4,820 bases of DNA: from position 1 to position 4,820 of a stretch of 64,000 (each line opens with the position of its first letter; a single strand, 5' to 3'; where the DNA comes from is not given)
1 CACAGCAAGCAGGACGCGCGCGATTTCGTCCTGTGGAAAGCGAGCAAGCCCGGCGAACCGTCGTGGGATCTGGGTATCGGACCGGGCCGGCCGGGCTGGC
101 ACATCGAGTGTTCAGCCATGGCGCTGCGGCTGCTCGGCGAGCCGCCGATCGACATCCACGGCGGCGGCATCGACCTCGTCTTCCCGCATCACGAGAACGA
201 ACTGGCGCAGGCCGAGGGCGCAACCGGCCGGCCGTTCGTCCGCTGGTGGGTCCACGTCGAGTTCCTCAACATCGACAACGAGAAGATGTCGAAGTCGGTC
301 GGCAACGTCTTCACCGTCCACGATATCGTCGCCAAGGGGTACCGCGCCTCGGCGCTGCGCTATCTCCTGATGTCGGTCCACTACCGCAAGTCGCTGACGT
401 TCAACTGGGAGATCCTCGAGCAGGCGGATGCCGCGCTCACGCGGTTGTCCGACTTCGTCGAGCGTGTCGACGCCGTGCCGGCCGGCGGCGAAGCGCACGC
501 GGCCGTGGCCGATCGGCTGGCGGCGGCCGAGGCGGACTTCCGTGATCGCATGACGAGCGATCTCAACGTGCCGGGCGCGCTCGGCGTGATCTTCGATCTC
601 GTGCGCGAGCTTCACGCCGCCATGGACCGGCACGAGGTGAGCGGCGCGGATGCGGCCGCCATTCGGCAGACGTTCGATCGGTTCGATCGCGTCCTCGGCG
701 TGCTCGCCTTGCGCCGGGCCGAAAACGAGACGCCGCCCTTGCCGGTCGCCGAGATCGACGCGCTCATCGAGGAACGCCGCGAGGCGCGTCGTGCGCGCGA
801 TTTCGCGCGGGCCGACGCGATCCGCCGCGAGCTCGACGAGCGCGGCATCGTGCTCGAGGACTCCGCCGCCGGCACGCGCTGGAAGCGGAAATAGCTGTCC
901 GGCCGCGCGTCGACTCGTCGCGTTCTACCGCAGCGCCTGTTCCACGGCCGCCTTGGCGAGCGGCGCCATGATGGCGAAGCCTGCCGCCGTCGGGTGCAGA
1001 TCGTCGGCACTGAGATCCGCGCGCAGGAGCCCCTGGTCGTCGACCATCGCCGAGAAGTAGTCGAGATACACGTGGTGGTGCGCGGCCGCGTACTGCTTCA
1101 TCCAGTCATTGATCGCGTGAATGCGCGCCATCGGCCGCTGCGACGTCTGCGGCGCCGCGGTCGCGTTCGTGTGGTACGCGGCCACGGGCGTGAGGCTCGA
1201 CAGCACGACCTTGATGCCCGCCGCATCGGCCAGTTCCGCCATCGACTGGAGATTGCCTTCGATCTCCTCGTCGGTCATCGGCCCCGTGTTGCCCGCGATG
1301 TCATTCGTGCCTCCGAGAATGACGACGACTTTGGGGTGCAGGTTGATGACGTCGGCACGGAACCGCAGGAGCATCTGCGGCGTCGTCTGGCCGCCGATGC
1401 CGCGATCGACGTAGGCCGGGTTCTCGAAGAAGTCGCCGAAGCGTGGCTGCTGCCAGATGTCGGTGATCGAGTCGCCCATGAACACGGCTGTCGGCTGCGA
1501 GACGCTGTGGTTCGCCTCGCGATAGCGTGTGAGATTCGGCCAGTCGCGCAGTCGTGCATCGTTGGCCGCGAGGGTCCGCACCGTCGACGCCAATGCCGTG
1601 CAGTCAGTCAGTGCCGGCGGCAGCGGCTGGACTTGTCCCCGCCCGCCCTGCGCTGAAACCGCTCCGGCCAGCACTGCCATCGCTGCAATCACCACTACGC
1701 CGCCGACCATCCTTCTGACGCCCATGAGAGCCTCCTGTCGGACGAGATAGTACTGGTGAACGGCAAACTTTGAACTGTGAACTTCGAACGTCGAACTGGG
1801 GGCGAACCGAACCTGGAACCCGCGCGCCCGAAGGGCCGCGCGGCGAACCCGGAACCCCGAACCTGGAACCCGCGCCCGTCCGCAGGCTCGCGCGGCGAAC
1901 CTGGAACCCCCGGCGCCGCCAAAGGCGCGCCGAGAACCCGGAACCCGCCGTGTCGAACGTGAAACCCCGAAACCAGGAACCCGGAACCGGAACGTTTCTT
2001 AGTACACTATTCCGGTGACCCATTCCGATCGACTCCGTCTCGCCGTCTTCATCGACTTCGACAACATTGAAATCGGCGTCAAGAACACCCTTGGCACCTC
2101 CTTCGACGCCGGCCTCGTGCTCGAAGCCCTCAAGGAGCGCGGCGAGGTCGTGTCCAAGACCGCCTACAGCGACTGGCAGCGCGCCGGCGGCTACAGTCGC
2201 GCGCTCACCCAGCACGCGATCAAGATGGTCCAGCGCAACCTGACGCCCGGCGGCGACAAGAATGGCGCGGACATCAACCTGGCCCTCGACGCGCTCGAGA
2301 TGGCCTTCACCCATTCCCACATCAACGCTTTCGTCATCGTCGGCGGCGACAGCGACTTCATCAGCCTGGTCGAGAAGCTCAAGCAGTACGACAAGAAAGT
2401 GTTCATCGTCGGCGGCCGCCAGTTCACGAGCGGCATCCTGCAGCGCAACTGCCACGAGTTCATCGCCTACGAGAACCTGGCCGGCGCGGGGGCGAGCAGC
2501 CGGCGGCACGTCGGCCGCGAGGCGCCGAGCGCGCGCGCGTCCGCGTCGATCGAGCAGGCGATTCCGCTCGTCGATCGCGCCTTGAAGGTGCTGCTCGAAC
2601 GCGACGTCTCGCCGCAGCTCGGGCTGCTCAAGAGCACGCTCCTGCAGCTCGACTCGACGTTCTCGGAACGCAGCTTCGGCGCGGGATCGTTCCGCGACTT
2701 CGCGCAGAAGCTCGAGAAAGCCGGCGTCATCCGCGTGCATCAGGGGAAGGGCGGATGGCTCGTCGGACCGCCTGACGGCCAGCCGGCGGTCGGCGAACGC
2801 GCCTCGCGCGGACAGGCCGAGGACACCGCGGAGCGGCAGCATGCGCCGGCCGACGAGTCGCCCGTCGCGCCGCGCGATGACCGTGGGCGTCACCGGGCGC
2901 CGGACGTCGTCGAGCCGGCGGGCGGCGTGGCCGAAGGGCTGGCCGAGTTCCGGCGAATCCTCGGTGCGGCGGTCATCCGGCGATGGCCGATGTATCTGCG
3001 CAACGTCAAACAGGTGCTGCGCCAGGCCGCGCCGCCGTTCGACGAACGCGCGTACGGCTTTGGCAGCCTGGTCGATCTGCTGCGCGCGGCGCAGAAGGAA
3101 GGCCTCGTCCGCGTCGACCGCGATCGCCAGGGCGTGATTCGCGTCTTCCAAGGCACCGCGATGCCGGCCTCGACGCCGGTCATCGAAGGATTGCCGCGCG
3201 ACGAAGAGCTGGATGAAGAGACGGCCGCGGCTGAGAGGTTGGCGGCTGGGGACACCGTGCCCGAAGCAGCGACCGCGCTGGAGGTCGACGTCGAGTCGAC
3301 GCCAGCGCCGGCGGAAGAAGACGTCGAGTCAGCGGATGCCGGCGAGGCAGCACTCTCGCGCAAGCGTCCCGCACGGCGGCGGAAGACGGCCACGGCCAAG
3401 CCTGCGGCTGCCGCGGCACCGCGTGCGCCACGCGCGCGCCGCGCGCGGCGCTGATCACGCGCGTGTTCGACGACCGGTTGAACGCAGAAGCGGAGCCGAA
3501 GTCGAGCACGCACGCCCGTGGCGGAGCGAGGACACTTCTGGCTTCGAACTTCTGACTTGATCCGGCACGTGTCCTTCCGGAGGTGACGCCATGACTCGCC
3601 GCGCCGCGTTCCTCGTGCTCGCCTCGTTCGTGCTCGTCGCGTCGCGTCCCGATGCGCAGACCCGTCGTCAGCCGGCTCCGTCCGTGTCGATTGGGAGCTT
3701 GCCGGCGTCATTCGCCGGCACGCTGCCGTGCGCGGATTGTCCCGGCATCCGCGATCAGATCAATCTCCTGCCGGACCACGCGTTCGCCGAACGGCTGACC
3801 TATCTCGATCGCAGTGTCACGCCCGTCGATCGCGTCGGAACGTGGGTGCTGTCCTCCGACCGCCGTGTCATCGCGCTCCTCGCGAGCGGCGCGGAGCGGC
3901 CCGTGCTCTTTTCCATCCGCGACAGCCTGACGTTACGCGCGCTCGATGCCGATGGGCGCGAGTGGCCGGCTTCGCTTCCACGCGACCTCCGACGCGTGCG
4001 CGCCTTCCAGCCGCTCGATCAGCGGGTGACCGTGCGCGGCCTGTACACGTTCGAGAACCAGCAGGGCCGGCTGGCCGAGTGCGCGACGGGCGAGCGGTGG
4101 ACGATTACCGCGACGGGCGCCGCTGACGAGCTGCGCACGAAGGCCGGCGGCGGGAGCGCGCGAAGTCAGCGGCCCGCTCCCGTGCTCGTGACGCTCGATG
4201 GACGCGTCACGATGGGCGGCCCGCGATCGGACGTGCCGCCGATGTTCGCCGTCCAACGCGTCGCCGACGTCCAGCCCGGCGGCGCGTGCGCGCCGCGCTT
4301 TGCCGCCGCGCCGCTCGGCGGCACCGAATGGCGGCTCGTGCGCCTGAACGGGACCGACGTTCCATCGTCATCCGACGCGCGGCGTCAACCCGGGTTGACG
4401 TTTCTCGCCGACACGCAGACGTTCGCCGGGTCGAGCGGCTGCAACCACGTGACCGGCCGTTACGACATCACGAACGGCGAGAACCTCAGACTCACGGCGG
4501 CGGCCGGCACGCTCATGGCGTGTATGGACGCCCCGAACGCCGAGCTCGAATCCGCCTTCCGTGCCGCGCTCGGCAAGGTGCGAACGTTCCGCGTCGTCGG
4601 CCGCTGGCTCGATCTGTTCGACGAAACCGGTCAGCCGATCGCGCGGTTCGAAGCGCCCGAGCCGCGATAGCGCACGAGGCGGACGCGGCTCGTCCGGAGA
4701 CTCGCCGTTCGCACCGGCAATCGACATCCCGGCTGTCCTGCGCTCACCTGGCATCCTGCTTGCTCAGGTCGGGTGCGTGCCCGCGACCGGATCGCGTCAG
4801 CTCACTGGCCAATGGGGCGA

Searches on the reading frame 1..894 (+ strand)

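Call 24: search_protein_families(library=pfam, proteins=[window:1-894:+], max_evalue=0.00001)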
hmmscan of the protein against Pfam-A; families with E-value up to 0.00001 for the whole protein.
window:1-894:+ (297 aa): 4 families
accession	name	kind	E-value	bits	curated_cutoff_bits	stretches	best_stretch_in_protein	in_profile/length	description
PF01406.26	tRNA-synt_1e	-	3.4e-59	201.1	27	1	2-142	161-299/301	tRNA synthetases class I (C) catalytic domain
PF09190.17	DALR_2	-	2.3e-09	38.1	22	1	180-235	2-56/57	DALR domain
PF23493.1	CysS_C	-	7.2e-09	36.1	23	1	250-294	6-50/51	Cysteinyl-tRNA ligase anticodon binding domain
PF09334.17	tRNA-synt_1g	-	9.8e-07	28.3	20.1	1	84-140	316-373/391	tRNA synthetases class I (M)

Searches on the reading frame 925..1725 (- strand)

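Call 24: search_protein_families(library=pfam, proteins=[window:925-1725:-], max_evalue=0.00001)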
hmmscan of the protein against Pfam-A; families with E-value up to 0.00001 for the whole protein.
window:925-1725:- (266 aa): 2 families
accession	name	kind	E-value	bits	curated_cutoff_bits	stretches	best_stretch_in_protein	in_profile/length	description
PF13472.12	Lipase_GDSL_2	-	5e-28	99.2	32.9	1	82-251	1-177/178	GDSL-like Lipase/Acylhydrolase family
PF00657.28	Lipase_GDSL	-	4.7e-11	43.7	23.6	1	81-254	2-205/208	GDSL-like Lipase/Acylhydrolase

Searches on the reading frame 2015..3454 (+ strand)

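Call 24: search_protein_families(library=pfam, proteins=[window:2015-3454:+], max_evalue=0.00001)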
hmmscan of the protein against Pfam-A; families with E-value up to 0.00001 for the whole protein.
window:2015-3454:+ (479 aa): 2 families
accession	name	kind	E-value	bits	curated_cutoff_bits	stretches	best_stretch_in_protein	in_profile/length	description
PF01936.24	NYN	-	2.8e-31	109.4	24.2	1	8-152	1-144/145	NYN domain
PF12872.13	OST-HTH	-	5e-09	36.3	23.8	0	326-375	21-69/71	OST-HTH/LOTUS domain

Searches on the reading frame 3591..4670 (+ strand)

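Call 24: search_protein_families(library=pfam, proteins=[window:3591-4670:+], max_evalue=0.00001)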
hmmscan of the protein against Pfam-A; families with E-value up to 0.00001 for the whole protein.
window:3591-4670:+ (359 aa): 3 families
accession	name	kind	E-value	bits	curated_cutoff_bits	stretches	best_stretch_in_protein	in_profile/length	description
PF03724.22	META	-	3.5e-23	82.1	24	1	240-354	2-109/109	META domain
PF04170.18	NlpE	-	9.7e-15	55.6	22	1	41-124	1-82/86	NlpE N-terminal domain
PF17185.10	NlpE_C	-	4.3e-06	27.4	22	0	146-215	5-69/90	NlpE C-terminal OB domain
